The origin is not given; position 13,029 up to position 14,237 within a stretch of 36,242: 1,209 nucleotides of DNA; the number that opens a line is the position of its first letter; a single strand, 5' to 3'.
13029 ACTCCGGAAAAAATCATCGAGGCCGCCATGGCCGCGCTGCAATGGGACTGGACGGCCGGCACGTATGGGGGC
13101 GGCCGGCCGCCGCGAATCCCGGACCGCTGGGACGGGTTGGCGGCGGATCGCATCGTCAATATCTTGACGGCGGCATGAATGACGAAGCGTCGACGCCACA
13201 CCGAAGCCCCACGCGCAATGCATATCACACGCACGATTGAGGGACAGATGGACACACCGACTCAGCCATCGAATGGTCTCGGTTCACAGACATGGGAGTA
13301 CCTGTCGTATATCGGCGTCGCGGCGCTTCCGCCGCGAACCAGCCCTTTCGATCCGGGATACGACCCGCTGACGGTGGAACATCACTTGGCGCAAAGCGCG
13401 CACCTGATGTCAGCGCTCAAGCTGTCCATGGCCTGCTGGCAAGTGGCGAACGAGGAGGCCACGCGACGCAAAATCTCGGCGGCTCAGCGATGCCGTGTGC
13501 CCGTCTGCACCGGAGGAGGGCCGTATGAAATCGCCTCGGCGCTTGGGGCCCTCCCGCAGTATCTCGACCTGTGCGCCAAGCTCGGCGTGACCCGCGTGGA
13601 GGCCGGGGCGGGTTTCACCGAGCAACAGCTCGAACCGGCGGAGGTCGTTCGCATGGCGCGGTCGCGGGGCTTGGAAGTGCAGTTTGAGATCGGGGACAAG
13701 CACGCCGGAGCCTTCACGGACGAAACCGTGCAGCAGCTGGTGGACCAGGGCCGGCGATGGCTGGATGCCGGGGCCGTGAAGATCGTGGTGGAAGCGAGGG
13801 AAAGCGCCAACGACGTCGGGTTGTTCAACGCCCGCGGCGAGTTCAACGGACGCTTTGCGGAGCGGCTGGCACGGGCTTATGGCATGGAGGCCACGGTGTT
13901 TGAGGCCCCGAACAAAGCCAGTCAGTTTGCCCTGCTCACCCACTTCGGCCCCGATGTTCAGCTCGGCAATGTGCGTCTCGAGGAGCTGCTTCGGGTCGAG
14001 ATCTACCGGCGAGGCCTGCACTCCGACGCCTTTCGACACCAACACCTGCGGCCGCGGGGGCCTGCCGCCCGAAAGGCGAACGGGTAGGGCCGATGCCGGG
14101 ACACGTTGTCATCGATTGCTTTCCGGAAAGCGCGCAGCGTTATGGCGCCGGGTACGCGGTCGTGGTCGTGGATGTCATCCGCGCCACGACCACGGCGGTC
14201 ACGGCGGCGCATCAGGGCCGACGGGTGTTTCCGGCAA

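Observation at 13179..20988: Sulfolactate-synthesis cassette (ComA/ComB) coupled to a LarA-like enzyme, three ATP-grasp ligases and an acyltransferase inside a Wzx/Wzy EPS operon: candidate undescribed sulfonate/peptide decoration module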

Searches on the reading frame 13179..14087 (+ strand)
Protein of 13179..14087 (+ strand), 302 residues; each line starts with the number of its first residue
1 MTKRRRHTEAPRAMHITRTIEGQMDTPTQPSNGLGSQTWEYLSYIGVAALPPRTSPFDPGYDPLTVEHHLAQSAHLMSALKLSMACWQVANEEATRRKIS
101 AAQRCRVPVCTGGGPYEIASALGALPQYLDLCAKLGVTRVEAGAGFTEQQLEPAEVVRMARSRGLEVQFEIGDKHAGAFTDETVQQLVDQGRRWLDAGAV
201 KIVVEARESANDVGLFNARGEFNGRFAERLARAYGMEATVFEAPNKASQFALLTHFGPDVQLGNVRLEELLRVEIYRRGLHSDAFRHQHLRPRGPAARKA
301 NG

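Call 3: search_protein_families(library=pfam, proteins=[window:13179-14087:+], max_evalue=0.01)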
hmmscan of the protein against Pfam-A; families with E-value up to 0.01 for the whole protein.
window:13179-14087:+ (302 aa): 1 family
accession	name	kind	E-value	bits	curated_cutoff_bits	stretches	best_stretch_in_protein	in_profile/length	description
PF02679.21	ComA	-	1.6e-44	152.6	25.2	1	57-283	16-243/243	(2R)-phospho-3-sulfolactate synthase (ComA)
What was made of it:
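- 13179..14087 (+): ComA-type (2R)-phospho-3-sulfolactate synthase. The database gene call starts at 13248 (279 aa). PF02679, 152.6 bits (call 3).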

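Call 4: search_protein_families(library=ncbifam, proteins=[window:13179-14087:+], max_evalue=0.01)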
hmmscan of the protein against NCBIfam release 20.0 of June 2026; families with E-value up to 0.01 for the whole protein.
window:13179-14087:+ (302 aa): 1 family
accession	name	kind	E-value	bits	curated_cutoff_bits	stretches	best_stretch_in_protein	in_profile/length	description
TIGR03849.2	arch_ComA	equivalog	5.2e-42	143.9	280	1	58-285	13-240/241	phosphosulfolactate synthase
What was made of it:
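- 13179..14087 (+): TIGR03849 scores 143.9, below its 280 cut-off (call 4).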

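Call 11: find_homologous_proteins(query=window:13179-14087:+, max_evalue=1e-10)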
Query window:13179-14087:+ (302 aa): 4897 proteins with E <= 1e-10 among 8000 candidates; the best 120 are listed.
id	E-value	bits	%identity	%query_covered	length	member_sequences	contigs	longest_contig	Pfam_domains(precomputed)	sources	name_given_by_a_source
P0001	2.0e-184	630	100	92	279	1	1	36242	PF02679.22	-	-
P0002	5.0e-126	438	73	85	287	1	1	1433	PF02679.22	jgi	jgi:phosphosulfolactate synthase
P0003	2.0e-124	433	70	89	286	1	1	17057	PF02679.22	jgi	jgi:phosphosulfolactate synthase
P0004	3.8e-124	432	70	84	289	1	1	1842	PF02679.22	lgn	-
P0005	2.0e-123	429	70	91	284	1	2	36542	PF02679.22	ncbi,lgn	-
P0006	4.0e-123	428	67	90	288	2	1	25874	PF02679.22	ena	-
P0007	5.3e-123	428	68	92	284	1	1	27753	PF02679.22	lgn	-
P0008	7.2e-123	428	67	93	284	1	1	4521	PF02679.22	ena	-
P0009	1.2e-122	427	66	94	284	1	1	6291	PF02679.22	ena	-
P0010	1.2e-122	427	69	85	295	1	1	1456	PF02679.22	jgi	jgi:phosphosulfolactate synthase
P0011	1.5e-122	427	70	89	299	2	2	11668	PF02679.22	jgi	jgi:phosphosulfolactate synthase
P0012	1.8e-122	426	71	85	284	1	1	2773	PF02679.22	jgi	jgi:phosphosulfolactate synthase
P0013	3.2e-122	425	65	92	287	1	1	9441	PF02679.22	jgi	jgi:phosphosulfolactate synthase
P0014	3.6e-122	425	67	93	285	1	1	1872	PF02679.22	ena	-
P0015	4.5e-122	425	69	91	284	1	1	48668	PF02679.22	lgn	-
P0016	4.6e-122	425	66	93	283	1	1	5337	PF02679.22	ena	-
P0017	5.1e-122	425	68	92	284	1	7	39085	PF02679.22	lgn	-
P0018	6.6e-122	424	68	92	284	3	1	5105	PF02679.22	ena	-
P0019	7.0e-122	424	69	85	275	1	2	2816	PF02679.22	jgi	jgi:phosphosulfolactate synthase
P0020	1.1e-121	424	70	85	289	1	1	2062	PF02679.22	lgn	-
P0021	1.7e-121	423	69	86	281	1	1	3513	PF02679.22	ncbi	-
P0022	1.8e-121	423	68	92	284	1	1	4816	PF02679.22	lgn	-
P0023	2.0e-121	423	65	96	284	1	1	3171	PF02679.22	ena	-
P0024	2.2e-121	423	66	90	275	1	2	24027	PF02679.22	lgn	-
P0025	3.0e-121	422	68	88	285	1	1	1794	PF02679.22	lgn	-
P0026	3.1e-121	422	64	91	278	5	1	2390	PF02679.22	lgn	-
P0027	3.7e-121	422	68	87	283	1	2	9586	PF02679.22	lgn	-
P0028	8.2e-121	421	67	87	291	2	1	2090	PF02679.22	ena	-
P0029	9.2e-121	421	68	88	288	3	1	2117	PF02679.22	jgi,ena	-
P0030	1.3e-120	420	69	85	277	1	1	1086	PF02679.22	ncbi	-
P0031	1.4e-120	420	70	85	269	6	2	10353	PF02679.22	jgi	jgi:phosphosulfolactate synthase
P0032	2.0e-120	420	68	85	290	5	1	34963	PF02679.22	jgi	-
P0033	3.2e-120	419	68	86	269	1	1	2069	PF02679.22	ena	-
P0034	3.4e-120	419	67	91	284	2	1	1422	PF02679.22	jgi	-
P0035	3.5e-120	419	68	87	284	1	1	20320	PF02679.22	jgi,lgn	-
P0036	4.0e-120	419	67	90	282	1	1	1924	PF02679.22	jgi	jgi:phosphosulfolactate synthase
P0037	4.1e-120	419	66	86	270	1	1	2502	PF02679.22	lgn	-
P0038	5.1e-120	418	68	86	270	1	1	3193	PF02679.22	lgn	-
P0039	6.3e-120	418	65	92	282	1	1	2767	PF02679.22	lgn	-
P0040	8.8e-120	417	71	85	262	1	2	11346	PF02679.22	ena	-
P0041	1.0e-119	417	68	86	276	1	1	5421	PF02679.22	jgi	jgi:phosphosulfolactate synthase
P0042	1.1e-119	417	67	86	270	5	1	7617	PF02679.22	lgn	-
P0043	1.2e-119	417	63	91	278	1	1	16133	PF02679.22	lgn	-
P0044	1.3e-119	417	66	89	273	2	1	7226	PF02679.22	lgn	-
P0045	1.4e-119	417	65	90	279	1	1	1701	PF02679.22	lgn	-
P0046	1.4e-119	417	68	88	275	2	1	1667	PF02679.22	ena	-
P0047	1.4e-119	417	66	86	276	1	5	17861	PF02679.22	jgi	jgi:phosphosulfolactate synthase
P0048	1.7e-119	417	70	86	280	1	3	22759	PF02679.22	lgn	-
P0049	1.9e-119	416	68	86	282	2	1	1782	PF02679.22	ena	-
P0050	1.9e-119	416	69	86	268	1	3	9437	PF02679.22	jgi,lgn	-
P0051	2.3e-119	416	67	86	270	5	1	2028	PF02679.22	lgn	-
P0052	2.8e-119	416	67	86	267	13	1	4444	PF02679.22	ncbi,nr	ncbi:hypothetical protein E6H29_11885 [Candidatus Bathyarchaeota archaeon]|nr:MAG: hypothetical prot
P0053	2.9e-119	416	66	87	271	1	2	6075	PF02679.22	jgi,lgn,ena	jgi:phosphosulfolactate synthase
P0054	3.0e-119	416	66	92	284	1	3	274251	PF02679.22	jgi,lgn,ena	-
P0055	3.0e-119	416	70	86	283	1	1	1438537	PF02679.22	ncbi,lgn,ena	-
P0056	3.2e-119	416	67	86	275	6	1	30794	PF02679.22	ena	-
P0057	4.0e-119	415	68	87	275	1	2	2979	PF02679.22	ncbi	-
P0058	4.4e-119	415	65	92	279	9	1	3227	PF02679.22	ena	-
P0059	4.7e-119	415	70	85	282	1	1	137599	PF02679.22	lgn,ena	-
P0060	4.7e-119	415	66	86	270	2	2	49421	PF02679.22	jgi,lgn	-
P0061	5.7e-119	415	66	91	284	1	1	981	PF02679.22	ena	-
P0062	5.8e-119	415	67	86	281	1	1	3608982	PF02679.22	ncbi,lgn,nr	ncbi:MAG: phosphosulfolactate synthase [Candidatus Zixiibacteriota bacterium]|nr:MAG: phosphosulfola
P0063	5.9e-119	415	67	85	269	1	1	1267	PF02679.22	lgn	-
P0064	7.5e-119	414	66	89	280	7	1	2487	PF02679.22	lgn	-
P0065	9.1e-119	414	67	85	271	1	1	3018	PF02679.22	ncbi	-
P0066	9.6e-119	414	67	90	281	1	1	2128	PF02679.22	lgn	-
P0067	9.6e-119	414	67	86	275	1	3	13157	PF02679.22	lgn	-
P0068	1.2e-118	414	67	86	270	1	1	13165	PF02679.22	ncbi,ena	-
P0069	1.2e-118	414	66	87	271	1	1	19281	PF02679.22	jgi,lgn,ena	jgi:phosphosulfolactate synthase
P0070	1.2e-118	414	70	85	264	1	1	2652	PF02679.22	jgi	jgi:phosphosulfolactate synthase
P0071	1.4e-118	414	66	87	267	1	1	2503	PF02679.22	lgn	-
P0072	1.5e-118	413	68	87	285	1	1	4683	PF02679.22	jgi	jgi:phosphosulfolactate synthase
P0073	1.6e-118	413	66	86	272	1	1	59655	PF02679.22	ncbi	-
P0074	1.8e-118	413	66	87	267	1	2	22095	PF02679.22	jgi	jgi:phosphosulfolactate synthase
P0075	2.0e-118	413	67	87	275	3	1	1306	PF02679.22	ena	-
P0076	2.1e-118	413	68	85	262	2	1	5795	PF02679.22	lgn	-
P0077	2.1e-118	413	67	88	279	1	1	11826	PF02679.22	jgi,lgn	-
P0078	2.3e-118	413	66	87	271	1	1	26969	PF02679.22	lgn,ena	-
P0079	2.5e-118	413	66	85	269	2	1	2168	PF02679.22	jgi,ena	-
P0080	2.6e-118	413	68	90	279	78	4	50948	PF02679.22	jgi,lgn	jgi:phosphosulfolactate synthase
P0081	2.6e-118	413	67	90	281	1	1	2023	PF02679.22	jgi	jgi:phosphosulfolactate synthase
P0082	2.8e-118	413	66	88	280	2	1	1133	PF02679.22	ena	-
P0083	3.0e-118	412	65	88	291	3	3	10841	PF02679.22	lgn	-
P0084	3.5e-118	412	67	87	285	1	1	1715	PF02679.22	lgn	-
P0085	4.1e-118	412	68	87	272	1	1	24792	PF02679.22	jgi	jgi:phosphosulfolactate synthase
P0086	5.3e-118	412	69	86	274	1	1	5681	PF02679.22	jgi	-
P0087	5.3e-118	412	66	92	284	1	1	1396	PF02679.22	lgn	-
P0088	5.5e-118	412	67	85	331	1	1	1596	PF02679.22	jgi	jgi:phosphosulfolactate synthase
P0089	5.5e-118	412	66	86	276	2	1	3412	PF02679.22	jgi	jgi:phosphosulfolactate synthase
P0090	5.7e-118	412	66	87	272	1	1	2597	PF02679.22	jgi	jgi:phosphosulfolactate synthase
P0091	6.1e-118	411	70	85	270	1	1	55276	PF02679.22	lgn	-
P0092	7.2e-118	411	66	92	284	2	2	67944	PF02679.22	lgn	-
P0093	1.1e-117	411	68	86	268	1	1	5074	PF02679.22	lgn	-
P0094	1.2e-117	411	66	86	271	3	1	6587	PF02679.22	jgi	jgi:phosphosulfolactate synthase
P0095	1.3e-117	410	66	86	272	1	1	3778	PF02679.22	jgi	jgi:phosphosulfolactate synthase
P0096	1.4e-117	410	67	86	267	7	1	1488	PF02679.22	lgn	-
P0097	1.6e-117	410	66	88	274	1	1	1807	PF02679.22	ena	-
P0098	1.8e-117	410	66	86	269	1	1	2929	PF02679.22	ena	-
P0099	1.9e-117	410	68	86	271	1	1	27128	PF02679.22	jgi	jgi:phosphosulfolactate synthase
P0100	1.9e-117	410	67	86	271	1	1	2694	PF02679.22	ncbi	-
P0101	2.2e-117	410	66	86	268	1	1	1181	PF02679.22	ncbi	-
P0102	2.3e-117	410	66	87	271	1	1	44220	PF02679.22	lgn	-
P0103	2.7e-117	409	66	87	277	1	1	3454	PF02679.22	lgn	-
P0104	3.0e-117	409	66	86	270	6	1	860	PF02679.22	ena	-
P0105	3.5e-117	409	68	85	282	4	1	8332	PF02679.22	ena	-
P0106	3.7e-117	409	67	85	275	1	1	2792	PF02679.22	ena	-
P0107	3.9e-117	409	68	85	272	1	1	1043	PF02679.22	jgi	jgi:phosphosulfolactate synthase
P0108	4.3e-117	409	65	90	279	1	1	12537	PF02679.22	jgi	jgi:phosphosulfolactate synthase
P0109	4.4e-117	409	65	86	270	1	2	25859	PF02679.22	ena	-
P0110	4.8e-117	408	67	86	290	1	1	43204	PF02679.22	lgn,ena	-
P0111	4.9e-117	408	65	86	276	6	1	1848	PF02679.22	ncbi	-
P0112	4.9e-117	408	68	86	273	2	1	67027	PF02679.22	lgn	-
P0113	5.2e-117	408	65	88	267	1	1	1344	PF02679.22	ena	-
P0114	5.2e-117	408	67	85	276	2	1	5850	PF02679.22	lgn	-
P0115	6.3e-117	408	68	86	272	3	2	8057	PF02679.22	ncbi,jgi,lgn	-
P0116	6.8e-117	408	66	86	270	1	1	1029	PF02679.22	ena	-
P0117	7.4e-117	408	66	85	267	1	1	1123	PF02679.22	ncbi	-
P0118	7.4e-117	408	66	89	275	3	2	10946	PF02679.22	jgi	jgi:phosphosulfolactate synthase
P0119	7.8e-117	408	69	83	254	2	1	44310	PF02679.22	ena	-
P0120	8.2e-117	408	67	85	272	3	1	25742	PF02679.22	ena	-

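Call 12: find_encoding_contigs(protein=P0005, flank=10000, max_places=2)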
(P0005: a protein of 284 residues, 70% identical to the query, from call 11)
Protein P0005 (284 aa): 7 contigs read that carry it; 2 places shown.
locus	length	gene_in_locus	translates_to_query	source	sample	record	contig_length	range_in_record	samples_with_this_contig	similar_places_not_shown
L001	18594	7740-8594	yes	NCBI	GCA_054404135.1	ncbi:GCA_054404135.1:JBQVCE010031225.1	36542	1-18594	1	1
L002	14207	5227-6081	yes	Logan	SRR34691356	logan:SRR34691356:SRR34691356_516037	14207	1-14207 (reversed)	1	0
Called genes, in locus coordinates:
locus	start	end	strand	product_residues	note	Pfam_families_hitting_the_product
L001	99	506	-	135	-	PF01797:Y1_Tnp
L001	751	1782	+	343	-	PF02388:FemAB, PF04339:FemAB_like (weak), PF13480:Acetyltransf_6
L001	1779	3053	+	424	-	PF01041:DegT_DnrJ_EryC1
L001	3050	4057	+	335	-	-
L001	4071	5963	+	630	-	PF13522:GATase_6, PF13537:GATase_7, PF00733:Asn_synthase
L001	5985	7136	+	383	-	PF13506:Glyco_transf_21, PF13641:Glyco_tranf_2_3, PF00535:Glycos_transf_2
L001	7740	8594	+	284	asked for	PF02679:ComA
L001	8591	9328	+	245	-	PF04029:2-ph_phosp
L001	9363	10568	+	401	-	-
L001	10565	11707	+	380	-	PF14397:ATPgrasp_ST (weak)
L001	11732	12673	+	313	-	PF01757:Acyl_transf_3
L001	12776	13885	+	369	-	PF09587:PGA_cap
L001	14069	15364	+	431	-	PF13579:Glyco_trans_4_4, PF13439:Glyco_transf_4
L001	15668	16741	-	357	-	PF01757:Acyl_transf_3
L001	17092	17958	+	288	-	PF13489:Methyltransf_23 (weak), PF08241:Methyltransf_11, PF08242:Methyltransf_12, PF13649:Methyltransf_25, PF13847:Methyltransf_31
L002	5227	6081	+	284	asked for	PF02679:ComA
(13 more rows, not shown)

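Call 13: find_encoding_contigs(protein=P0055, flank=10000, max_places=2)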
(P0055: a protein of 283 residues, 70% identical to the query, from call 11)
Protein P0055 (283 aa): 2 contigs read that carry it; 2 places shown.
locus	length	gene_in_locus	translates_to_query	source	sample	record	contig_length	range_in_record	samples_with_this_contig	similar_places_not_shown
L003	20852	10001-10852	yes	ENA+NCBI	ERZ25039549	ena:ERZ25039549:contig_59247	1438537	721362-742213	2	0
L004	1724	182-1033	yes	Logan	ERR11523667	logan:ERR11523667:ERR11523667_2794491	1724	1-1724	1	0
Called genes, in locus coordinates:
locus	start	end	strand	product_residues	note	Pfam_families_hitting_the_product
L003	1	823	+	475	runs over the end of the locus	PF13506:Glyco_transf_21, PF00535:Glycos_transf_2, PF13641:Glyco_tranf_2_3, PF13632:Glyco_trans_2_3 (weak)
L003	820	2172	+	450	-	PF04932:Wzy_C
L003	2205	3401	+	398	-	PF13439:Glyco_transf_4, PF13579:Glyco_trans_4_4, PF13477:Glyco_trans_4_2 (weak), PF00534:Glycos_transf_1, PF13692:Glyco_trans_1_4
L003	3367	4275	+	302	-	PF00551:Formyl_trans_N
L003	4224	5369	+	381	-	PF01522:Polysacc_deac_1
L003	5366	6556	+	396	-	PF00535:Glycos_transf_2, PF13641:Glyco_tranf_2_3, PF13632:Glyco_trans_2_3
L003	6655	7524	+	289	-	PF13489:Methyltransf_23, PF01209:Ubie_methyltran, PF13847:Methyltransf_31, PF08241:Methyltransf_11, PF08242:Methyltransf_12, PF13649:Methyltransf_25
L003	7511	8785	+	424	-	PF13439:Glyco_transf_4, PF13579:Glyco_trans_4_4, PF20706:GT4-conflict (weak), PF00534:Glycos_transf_1, PF13692:Glyco_trans_1_4, PF13524:Glyco_trans_1_2 (weak)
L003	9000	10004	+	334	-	PF14397:ATPgrasp_ST (weak), PF07478:Dala_Dala_lig_C (faint)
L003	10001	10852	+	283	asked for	PF02679:ComA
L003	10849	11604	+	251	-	PF04029:2-ph_phosp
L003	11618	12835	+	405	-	-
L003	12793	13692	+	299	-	PF13489:Methyltransf_23 (weak), PF13847:Methyltransf_31 (weak), PF08241:Methyltransf_11, PF08242:Methyltransf_12, PF13649:Methyltransf_25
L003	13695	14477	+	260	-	PF01739:CheR, PF13649:Methyltransf_25 (faint)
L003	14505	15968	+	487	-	PF13439:Glyco_transf_4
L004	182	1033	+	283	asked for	PF02679:ComA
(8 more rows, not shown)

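Call 14: find_encoding_contigs(protein=P0062, flank=10000, max_places=2)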
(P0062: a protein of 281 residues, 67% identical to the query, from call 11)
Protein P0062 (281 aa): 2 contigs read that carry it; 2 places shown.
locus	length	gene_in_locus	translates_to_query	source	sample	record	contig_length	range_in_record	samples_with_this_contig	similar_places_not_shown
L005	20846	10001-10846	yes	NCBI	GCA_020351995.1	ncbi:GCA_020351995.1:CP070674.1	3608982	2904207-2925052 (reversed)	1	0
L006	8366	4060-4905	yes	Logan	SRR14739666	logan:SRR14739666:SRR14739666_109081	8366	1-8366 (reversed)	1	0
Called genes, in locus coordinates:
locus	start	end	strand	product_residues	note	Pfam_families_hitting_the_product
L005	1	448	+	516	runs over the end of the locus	PF01039:Carboxyl_trans, PF03255:ACCA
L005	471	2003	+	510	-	PF00289:Biotin_carb_N, PF02222:ATP-grasp, PF02786:CPSase_L_D2, PF07478:Dala_Dala_lig_C, PF02785:Biotin_carb_C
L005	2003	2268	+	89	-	-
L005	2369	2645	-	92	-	PF13439:Glyco_transf_4, PF13579:Glyco_trans_4_4 (weak)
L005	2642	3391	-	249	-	-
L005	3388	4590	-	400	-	PF02655:ATP-grasp_3 (faint), PF02786:CPSase_L_D2 (faint), PF15632:ATPgrasp_Ter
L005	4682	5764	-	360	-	PF01522:Polysacc_deac_1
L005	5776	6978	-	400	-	PF01041:DegT_DnrJ_EryC1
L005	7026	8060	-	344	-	PF04339:FemAB_like (faint), PF02388:FemAB, PF13480:Acetyltransf_6, PF02388:FemAB (weak)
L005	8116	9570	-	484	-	PF04932:Wzy_C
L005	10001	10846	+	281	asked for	PF02679:ComA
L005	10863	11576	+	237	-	PF04029:2-ph_phosp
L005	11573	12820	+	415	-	-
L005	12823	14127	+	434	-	PF09861:Lar_N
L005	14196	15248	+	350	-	PF07478:Dala_Dala_lig_C (faint)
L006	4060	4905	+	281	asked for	PF02679:ComA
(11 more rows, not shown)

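Call 19: search_solved_structures(query=window:13248-14087:+, max_evalue=0.001, show_alignments=2)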
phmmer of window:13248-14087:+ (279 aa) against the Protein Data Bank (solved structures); distinct sequences matched with E-value up to 0.001: 4.
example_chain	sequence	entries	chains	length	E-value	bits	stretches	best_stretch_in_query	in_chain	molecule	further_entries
24fo_A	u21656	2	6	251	2.1e-27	99.4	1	33-262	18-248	Phosphosulfolactate synthase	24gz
1qwg_A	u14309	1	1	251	2.9e-27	99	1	33-262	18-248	(2R)-phospho-3-sulfolactate synthase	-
9cm1_0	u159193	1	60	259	1.2e-25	93.6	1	33-263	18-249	Phosphosulfolactate synthase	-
1u83_A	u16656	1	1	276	1.2e-11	47.7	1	74-262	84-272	Phosphosulfolactate synthase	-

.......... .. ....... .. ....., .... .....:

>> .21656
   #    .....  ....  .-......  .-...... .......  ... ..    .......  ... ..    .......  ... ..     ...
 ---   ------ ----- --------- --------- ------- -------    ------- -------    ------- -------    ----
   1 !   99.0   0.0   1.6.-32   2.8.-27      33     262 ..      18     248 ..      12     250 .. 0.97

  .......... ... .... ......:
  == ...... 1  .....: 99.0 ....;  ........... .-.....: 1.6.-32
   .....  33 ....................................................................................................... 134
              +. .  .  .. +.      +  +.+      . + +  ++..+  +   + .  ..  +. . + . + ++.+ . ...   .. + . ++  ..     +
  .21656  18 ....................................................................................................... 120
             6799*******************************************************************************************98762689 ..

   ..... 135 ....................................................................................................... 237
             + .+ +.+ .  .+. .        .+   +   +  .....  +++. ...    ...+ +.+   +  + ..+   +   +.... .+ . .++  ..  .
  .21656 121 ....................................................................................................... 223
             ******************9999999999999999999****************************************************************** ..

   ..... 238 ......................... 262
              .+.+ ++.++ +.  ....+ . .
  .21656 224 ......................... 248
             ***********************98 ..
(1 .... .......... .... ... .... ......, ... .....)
